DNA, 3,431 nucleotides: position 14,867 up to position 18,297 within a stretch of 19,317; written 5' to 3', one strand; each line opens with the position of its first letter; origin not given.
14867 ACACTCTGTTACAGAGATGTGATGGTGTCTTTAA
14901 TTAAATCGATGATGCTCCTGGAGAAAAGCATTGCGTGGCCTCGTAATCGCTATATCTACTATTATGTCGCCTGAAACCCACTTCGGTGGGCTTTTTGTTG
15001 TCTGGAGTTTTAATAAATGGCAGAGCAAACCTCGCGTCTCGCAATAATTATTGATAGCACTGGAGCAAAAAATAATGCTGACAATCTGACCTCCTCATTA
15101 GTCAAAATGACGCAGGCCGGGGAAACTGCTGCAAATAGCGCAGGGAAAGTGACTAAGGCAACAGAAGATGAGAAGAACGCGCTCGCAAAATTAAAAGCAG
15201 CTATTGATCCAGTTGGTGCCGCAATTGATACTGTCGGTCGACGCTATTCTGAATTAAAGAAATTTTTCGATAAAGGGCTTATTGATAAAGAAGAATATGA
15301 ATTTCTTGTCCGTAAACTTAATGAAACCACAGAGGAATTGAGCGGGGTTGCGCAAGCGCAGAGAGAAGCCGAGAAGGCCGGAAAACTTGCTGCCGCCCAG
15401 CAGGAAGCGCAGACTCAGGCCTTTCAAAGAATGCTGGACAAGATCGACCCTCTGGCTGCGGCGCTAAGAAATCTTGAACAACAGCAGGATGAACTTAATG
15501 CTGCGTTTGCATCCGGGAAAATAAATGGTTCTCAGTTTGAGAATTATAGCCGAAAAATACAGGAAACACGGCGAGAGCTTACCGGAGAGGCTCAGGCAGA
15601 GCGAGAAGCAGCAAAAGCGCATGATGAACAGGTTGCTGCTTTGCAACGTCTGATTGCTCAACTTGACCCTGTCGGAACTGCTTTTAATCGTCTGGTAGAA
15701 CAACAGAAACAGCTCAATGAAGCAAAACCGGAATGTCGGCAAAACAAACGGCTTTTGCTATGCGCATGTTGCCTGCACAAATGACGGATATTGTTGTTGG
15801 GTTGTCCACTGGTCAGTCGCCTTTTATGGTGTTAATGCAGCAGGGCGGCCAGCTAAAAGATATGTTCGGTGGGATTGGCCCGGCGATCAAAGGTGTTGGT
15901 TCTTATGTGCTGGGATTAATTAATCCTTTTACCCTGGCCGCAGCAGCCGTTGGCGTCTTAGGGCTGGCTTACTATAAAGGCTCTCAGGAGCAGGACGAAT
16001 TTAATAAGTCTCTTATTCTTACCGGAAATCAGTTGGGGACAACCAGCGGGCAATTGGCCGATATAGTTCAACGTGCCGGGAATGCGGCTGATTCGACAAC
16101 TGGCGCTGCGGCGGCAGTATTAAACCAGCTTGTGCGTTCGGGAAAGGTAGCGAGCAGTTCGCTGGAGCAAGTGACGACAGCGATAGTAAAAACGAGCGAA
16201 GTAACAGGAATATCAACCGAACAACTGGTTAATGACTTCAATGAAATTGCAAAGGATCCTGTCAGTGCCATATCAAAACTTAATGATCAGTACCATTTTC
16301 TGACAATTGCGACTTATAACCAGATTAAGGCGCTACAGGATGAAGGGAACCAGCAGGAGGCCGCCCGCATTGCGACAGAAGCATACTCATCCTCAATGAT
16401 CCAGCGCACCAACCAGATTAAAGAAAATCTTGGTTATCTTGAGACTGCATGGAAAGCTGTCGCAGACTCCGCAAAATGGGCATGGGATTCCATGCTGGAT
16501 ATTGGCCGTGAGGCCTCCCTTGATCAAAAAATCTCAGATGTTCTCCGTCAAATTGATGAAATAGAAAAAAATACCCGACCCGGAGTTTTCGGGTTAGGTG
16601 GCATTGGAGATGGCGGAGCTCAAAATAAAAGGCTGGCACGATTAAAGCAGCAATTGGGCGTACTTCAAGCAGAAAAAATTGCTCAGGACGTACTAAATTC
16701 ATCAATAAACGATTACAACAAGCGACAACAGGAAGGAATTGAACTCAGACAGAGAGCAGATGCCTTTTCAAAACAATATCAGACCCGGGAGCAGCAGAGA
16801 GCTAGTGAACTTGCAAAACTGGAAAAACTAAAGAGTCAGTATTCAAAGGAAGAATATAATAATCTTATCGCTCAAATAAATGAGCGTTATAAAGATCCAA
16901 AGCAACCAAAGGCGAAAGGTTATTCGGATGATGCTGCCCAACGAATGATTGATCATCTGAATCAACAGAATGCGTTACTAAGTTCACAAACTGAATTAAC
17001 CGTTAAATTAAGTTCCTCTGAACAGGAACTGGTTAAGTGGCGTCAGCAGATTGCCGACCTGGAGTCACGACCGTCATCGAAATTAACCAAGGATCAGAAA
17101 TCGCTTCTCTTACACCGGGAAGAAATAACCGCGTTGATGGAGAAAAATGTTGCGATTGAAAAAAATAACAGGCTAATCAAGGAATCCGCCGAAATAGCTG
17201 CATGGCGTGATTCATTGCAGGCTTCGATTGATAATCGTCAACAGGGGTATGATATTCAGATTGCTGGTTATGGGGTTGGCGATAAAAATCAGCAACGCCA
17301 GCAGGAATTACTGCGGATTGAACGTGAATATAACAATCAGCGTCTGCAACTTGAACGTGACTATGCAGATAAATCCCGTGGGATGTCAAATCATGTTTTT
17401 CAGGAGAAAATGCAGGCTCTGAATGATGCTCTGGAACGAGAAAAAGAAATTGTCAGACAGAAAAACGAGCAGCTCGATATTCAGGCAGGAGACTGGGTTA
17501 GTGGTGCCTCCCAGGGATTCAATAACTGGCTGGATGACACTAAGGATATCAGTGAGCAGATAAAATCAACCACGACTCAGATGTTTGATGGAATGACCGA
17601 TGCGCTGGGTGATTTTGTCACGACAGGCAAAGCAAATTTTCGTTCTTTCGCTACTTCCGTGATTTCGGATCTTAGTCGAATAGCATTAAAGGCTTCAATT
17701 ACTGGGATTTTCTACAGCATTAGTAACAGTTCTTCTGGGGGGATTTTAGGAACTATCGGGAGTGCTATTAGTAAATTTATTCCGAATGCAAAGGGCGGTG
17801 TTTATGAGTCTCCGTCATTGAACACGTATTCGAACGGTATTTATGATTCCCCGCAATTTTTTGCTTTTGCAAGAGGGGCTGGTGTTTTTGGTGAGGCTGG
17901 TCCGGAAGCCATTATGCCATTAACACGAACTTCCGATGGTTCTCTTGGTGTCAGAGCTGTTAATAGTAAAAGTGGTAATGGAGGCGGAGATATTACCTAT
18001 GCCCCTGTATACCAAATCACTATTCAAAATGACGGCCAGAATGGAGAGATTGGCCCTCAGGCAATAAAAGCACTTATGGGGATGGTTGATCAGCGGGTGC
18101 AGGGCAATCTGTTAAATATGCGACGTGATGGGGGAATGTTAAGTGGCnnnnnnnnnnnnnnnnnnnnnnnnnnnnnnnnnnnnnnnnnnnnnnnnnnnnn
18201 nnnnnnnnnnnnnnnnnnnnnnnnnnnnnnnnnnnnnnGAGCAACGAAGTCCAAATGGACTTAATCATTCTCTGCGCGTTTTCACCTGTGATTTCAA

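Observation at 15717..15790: Tape measure gene split across two reading frames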

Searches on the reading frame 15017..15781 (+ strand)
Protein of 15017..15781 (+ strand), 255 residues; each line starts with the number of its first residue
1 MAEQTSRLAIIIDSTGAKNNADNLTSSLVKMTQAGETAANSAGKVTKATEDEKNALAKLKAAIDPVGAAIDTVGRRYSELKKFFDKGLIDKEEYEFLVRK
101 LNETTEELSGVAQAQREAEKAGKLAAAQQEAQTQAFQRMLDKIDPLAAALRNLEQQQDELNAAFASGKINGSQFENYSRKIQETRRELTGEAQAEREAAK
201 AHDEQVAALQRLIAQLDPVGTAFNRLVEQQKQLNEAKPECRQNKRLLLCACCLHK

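Call 13: find_encoding_contigs(protein=window:15017-15781:+, flank=5000, max_places=10)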
Protein seq(255 aa) (255 aa): 2 contigs read that carry it; 1 place shown.
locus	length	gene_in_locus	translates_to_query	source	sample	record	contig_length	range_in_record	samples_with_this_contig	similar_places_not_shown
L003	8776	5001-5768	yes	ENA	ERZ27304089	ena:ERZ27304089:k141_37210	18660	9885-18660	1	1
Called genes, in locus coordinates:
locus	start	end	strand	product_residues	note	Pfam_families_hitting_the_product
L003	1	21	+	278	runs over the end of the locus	PF20356:DUF6651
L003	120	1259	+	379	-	-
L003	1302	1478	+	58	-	-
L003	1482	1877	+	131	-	-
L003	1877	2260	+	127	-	-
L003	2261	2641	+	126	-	-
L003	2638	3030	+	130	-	PF13554:Phage_tail_terminator_5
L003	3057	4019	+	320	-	PF18906:Phage_tube_2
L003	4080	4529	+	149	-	PF27119:Phage_YdaY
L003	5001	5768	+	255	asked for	-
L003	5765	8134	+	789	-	PF06791:TMP_2, PF24622:TMP_4, PF09718:Tape_meas_lam_C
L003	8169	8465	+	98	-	PF05939:Phage_min_tail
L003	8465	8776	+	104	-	?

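Call 16: list_cluster_members(proteins=[window:15017-15781:+, window:15781-18147:+, window:15733-18147:+])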
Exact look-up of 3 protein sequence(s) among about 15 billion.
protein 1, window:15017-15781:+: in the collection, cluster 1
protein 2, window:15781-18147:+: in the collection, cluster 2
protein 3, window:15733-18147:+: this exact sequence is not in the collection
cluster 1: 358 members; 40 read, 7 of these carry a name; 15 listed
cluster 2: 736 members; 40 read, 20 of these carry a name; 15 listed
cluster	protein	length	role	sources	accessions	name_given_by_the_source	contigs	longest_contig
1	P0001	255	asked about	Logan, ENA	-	-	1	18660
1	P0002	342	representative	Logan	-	-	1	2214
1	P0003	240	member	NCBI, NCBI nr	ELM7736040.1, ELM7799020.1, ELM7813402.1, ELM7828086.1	phage tail tape measure protein, partial [Escherichia coli] | phage tail tape measure protein [Escherichia coli]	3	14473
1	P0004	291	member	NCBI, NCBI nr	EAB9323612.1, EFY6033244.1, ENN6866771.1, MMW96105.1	phage tail tape measure protein, partial [Shigella flexneri] | phage tail tape measure protein [Shigella flexneri]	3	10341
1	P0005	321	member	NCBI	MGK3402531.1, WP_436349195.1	phage tail length tape measure family protein, partial [Escherichia coli]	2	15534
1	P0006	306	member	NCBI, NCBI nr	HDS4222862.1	TPA: phage tail length tape measure family protein, partial [Escherichia coli] | phage tail length tape measure family protein [Escherichia coli]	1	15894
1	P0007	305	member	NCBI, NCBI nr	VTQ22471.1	putative phage tail protein [Escherichia coli]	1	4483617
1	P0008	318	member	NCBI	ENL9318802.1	phage tail length tape measure family protein, partial [Escherichia coli]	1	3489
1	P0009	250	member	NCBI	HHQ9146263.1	TPA: phage tail tape measure protein, partial [Escherichia coli]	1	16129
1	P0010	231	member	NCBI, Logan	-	-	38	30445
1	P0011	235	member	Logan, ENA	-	-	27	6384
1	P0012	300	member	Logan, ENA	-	-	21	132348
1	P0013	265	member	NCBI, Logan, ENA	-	-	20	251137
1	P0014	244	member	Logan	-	-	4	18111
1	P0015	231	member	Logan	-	-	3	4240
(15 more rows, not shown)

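Call 21: search_protein_families(library=pfam, proteins=[window:15017-15781:+], max_evalue=0.01)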
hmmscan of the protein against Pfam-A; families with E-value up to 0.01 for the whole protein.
window:15017-15781:+ (255 aa): 3 families
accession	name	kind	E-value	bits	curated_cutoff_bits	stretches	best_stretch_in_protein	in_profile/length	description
PF08650.15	DASH_Dad4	-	0.00071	20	29.8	0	129-182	6-59/71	DASH complex subunit Dad4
PF09851.14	SHOCT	-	0.001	19.2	27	1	79-101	5-27/28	Short C-terminal domain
PF20155.4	TMP_3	-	0.0055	16.9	41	0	27-190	2-166/192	Tape measure protein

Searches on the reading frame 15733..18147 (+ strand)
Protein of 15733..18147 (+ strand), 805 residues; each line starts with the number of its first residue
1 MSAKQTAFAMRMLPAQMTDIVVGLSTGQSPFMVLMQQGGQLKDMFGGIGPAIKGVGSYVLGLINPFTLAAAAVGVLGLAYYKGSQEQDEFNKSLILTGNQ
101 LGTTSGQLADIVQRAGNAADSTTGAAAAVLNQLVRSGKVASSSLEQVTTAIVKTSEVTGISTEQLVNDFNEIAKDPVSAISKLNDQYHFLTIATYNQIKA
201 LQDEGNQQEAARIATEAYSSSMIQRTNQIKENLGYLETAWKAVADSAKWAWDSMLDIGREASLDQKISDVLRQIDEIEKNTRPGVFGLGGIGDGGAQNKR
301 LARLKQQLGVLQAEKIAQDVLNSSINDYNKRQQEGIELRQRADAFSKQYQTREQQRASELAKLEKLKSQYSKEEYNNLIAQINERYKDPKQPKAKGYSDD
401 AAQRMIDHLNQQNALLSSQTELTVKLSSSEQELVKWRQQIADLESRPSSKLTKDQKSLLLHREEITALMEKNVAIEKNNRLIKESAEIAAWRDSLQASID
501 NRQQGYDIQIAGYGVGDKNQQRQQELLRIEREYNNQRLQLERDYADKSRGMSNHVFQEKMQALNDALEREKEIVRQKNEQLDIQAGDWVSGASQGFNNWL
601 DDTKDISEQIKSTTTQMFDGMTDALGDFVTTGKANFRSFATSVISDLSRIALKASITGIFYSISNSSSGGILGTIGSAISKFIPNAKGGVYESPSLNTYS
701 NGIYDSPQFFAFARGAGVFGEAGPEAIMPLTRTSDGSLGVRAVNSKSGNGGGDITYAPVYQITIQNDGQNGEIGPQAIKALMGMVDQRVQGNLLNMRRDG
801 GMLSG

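Call 21: search_protein_families(library=pfam, proteins=[window:15733-18147:+], max_evalue=0.01)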
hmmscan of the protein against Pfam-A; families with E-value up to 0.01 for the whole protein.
window:15733-18147:+ (805 aa): 4 families
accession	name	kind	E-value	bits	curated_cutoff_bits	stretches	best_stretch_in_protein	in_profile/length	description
PF06791.18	TMP_2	-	9.1e-80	267.7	30.2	1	1-199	8-208/208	Prophage tail length tape measure protein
PF09718.15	Tape_meas_lam_C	-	3.1e-27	94.9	23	1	586-660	1-75/76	Lambda phage tail tape-measure protein (Tape_meas_lam_C)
PF24622.1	TMP_4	-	1.2e-24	86.7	27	1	399-476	1-77/77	Tape measure protein domain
PF10256.14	Erf4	-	0.0041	17.5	29.3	0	345-394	17-54/116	Golgin subfamily A member 7/ERF4 family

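Call 33: find_encoding_contigs(protein=window:15781-18147:+, flank=10000, max_places=10)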
Protein window:15781-18147:+ (789 aa): 2 contigs read that carry it; 2 places shown.
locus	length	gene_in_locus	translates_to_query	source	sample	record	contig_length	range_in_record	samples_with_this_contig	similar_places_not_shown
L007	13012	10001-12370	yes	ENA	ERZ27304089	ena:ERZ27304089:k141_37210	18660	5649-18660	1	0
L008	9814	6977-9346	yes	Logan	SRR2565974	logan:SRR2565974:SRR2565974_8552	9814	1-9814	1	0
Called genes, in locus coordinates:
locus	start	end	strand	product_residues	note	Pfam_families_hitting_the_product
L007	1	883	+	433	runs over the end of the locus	PF03237:Terminase_6N, PF17289:Terminase_6C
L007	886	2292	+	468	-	PF13264:DUF4055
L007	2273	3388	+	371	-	PF04233:Phage_Mu_F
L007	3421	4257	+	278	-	PF20356:DUF6651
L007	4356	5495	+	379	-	-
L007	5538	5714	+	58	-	-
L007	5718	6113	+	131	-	-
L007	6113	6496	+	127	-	-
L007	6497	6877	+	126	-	-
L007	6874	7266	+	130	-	PF13554:Phage_tail_terminator_5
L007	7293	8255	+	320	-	PF18906:Phage_tube_2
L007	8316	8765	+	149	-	PF27119:Phage_YdaY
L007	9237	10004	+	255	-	-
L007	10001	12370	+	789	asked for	PF06791:TMP_2, PF24622:TMP_4, PF09718:Tape_meas_lam_C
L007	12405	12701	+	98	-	PF05939:Phage_min_tail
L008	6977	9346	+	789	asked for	PF06791:TMP_2, PF24622:TMP_4, PF09718:Tape_meas_lam_C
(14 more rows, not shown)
